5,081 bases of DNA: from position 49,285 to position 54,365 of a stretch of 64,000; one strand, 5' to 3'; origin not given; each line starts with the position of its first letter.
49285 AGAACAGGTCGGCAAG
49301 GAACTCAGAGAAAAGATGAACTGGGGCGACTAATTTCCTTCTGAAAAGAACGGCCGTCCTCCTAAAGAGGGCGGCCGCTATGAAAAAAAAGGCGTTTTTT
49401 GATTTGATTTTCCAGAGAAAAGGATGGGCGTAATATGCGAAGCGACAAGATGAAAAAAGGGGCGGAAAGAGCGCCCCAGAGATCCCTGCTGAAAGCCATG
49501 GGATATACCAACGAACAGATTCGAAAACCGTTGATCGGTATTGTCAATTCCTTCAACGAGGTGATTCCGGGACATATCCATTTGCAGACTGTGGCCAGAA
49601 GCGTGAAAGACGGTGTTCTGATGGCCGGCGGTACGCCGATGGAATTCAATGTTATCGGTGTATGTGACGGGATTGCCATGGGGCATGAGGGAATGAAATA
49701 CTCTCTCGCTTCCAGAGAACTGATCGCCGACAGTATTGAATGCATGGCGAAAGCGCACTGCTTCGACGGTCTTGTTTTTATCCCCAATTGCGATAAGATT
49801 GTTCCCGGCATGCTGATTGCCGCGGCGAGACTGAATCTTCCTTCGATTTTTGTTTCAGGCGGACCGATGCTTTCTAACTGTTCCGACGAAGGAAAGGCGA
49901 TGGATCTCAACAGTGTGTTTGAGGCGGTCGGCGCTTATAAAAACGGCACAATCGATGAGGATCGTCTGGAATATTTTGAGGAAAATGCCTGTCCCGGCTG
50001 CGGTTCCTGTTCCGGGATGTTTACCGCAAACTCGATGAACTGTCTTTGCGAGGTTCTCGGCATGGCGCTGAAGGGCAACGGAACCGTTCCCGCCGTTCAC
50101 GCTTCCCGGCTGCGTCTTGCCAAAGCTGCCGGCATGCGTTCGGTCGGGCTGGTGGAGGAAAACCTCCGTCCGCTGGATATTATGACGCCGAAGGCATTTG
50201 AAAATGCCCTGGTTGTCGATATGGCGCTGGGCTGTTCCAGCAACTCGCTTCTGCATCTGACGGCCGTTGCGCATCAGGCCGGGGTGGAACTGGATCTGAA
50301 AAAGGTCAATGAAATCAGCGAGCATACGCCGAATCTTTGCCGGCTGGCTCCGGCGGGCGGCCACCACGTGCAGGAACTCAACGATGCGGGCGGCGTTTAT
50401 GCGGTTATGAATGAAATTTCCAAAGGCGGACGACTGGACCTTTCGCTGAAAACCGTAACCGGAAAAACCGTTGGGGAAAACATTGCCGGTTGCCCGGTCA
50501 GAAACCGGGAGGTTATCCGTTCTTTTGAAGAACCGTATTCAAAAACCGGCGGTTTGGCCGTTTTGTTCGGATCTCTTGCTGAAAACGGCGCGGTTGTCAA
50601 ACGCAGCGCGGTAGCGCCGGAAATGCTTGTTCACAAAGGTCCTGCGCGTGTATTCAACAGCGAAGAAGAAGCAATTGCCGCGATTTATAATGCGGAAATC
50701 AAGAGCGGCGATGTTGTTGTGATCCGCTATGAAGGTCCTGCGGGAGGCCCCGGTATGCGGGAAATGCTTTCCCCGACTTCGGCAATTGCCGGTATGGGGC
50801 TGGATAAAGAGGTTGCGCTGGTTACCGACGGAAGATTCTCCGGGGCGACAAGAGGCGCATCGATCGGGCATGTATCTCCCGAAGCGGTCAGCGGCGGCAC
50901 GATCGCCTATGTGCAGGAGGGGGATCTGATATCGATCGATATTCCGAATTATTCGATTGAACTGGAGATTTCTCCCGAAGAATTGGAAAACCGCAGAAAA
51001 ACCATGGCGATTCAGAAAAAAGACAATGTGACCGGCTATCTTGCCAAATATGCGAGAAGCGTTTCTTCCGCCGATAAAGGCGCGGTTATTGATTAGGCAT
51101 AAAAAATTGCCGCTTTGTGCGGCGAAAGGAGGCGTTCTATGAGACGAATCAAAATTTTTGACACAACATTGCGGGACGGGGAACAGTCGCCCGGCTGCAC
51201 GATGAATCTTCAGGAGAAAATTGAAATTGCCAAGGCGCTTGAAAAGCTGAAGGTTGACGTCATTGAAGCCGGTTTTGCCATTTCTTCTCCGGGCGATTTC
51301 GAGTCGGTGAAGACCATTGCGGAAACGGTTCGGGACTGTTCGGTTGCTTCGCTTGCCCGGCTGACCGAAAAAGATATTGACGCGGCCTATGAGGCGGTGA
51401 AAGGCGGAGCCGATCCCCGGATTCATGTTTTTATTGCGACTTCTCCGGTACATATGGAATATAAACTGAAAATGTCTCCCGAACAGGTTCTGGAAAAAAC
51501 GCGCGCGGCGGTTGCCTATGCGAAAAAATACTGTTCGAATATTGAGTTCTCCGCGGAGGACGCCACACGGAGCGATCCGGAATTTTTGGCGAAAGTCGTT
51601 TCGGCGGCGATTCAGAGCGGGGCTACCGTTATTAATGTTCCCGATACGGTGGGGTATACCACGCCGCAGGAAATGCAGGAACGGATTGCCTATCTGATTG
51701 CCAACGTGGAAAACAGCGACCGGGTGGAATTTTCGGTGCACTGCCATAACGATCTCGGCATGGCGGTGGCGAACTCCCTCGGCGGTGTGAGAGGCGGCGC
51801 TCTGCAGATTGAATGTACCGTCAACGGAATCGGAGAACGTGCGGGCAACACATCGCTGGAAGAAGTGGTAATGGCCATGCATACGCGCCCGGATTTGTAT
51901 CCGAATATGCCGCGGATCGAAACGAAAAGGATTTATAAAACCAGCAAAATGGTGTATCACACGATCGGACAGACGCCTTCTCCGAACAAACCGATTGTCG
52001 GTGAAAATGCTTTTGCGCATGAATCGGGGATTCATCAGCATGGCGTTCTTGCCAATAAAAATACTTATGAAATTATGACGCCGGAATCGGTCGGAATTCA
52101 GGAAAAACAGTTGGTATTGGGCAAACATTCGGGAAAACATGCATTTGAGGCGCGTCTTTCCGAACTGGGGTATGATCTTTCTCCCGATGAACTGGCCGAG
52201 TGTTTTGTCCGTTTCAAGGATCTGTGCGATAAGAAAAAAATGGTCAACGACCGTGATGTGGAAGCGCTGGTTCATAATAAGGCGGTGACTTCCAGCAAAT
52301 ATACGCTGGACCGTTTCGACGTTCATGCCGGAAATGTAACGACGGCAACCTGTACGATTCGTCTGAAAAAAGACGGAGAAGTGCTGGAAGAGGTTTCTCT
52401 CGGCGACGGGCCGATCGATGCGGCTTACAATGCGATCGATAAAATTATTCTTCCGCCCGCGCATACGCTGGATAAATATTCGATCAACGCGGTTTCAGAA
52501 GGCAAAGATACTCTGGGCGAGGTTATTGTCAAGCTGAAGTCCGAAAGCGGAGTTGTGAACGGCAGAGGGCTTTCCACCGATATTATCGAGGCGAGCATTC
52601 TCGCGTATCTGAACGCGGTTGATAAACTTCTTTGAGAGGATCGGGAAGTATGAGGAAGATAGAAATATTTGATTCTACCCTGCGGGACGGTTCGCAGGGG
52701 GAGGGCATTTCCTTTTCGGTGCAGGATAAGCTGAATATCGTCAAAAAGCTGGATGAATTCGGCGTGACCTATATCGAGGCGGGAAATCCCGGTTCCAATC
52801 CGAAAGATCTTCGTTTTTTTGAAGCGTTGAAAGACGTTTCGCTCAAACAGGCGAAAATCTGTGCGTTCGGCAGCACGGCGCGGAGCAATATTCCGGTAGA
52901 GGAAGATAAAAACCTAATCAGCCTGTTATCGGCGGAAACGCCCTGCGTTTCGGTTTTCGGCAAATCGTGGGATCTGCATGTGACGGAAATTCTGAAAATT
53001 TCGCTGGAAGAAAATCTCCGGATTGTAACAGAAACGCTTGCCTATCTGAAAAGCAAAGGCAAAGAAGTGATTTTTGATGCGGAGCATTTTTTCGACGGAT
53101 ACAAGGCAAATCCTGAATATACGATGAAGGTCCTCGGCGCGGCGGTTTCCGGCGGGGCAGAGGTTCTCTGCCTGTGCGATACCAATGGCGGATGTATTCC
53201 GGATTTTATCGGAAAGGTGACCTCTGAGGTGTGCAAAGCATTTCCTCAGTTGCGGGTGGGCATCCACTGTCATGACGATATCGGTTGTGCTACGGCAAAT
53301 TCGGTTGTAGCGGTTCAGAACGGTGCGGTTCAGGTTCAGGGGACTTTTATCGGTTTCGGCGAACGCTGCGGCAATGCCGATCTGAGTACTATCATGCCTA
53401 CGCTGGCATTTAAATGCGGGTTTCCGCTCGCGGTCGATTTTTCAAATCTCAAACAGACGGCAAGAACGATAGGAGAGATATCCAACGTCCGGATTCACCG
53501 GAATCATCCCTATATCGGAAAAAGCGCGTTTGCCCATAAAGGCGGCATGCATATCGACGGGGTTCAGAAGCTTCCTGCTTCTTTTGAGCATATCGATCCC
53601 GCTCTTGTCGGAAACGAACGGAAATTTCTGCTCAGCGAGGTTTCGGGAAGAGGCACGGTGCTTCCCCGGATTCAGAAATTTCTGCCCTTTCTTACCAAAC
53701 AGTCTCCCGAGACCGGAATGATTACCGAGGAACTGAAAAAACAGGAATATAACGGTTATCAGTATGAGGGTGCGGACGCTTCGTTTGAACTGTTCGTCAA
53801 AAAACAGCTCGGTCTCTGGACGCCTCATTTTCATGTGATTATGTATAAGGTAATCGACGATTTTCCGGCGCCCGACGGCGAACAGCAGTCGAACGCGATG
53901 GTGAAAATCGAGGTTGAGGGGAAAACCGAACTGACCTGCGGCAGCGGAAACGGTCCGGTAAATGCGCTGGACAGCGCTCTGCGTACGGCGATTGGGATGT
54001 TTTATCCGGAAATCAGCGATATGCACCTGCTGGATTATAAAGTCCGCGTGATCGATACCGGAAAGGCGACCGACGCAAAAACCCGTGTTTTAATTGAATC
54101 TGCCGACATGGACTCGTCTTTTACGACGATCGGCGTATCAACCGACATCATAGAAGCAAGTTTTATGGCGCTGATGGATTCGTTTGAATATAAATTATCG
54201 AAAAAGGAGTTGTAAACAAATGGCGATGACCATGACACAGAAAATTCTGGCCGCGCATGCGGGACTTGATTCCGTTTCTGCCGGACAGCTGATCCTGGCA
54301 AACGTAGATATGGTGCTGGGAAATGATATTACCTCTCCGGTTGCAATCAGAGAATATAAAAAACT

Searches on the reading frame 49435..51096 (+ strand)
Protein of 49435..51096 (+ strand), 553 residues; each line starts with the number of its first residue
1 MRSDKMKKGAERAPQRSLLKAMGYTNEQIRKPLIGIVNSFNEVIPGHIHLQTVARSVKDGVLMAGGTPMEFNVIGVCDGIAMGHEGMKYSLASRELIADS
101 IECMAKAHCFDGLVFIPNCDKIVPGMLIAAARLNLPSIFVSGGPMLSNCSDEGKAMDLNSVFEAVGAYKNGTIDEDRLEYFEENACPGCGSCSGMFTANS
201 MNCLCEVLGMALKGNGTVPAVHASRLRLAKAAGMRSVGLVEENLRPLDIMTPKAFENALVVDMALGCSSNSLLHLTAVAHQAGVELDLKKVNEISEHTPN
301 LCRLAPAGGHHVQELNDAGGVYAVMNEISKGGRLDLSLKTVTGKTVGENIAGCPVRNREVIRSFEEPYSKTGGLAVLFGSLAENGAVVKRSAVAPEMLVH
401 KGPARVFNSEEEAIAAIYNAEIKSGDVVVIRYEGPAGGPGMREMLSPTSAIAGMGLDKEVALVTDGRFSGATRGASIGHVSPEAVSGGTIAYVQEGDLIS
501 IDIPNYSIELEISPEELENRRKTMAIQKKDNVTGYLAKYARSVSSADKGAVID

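Call 8: search_protein_families(library=pfam, proteins=[window:49435-51096:+])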
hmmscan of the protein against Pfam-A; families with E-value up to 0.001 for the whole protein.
window:49435-51096:+ (553 aa): 2 families
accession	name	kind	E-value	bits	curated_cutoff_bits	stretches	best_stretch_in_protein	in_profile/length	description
PF00920.27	ILVD_EDD_N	-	7.3e-137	456.2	27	1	31-349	1-316/316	Dihydroxy-acid/6-phosphogluconate dehydratase N-terminal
PF24877.1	ILV_EDD_C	-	1.5e-80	269.5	27.7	1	359-550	1-191/191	Dihydroxy-acid/6-phosphogluconate dehydratase C-terminal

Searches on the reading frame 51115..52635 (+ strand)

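Call 8: search_protein_families(library=pfam, proteins=[window:51115-52635:+])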
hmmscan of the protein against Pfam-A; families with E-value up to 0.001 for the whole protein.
window:51115-52635:+ (506 aa): 3 families
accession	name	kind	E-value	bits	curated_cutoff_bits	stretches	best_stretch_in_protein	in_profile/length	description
PF00682.25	HMGL-like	-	9.6e-97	323.9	29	1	11-280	1-260/260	HMGL-like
PF22617.1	HCS_D2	-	6.7e-32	110.2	27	1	294-375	1-82/82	Homocitrate synthase post-HMGL domain-like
PF08502.15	LeuA_dimer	-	7.8e-32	110.4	24.9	1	377-506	2-131/131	LeuA allosteric (dimerisation) domain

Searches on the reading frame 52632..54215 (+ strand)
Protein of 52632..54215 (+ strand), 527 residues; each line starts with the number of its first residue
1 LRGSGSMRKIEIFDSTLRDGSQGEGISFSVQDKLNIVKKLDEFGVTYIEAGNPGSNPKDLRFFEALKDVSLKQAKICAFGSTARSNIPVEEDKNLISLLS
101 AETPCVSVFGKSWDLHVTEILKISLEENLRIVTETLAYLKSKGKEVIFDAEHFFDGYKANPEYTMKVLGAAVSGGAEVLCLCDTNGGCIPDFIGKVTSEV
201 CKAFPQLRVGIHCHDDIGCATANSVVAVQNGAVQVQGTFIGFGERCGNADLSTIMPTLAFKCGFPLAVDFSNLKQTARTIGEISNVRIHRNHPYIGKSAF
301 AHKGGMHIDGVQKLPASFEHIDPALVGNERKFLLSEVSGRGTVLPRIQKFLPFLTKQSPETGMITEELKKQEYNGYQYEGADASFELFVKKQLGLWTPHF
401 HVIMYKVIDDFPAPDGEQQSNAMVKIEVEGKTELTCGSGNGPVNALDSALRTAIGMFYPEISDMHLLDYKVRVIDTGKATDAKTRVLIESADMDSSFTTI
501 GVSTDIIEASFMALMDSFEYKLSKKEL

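Call 8: search_protein_families(library=pfam, proteins=[window:52632-54215:+])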
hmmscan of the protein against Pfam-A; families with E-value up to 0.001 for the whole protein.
window:52632-54215:+ (527 aa): 3 families
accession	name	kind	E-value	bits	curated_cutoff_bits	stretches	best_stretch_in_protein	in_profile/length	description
PF00682.25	HMGL-like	-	3.1e-48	164.9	29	1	9-280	1-260/260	HMGL-like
PF08502.15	LeuA_dimer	-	2.1e-25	89.6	24.9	1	380-520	2-129/131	LeuA allosteric (dimerisation) domain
PF22617.1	HCS_D2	-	1.7e-10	41.6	27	1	295-355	2-63/82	Homocitrate synthase post-HMGL domain-like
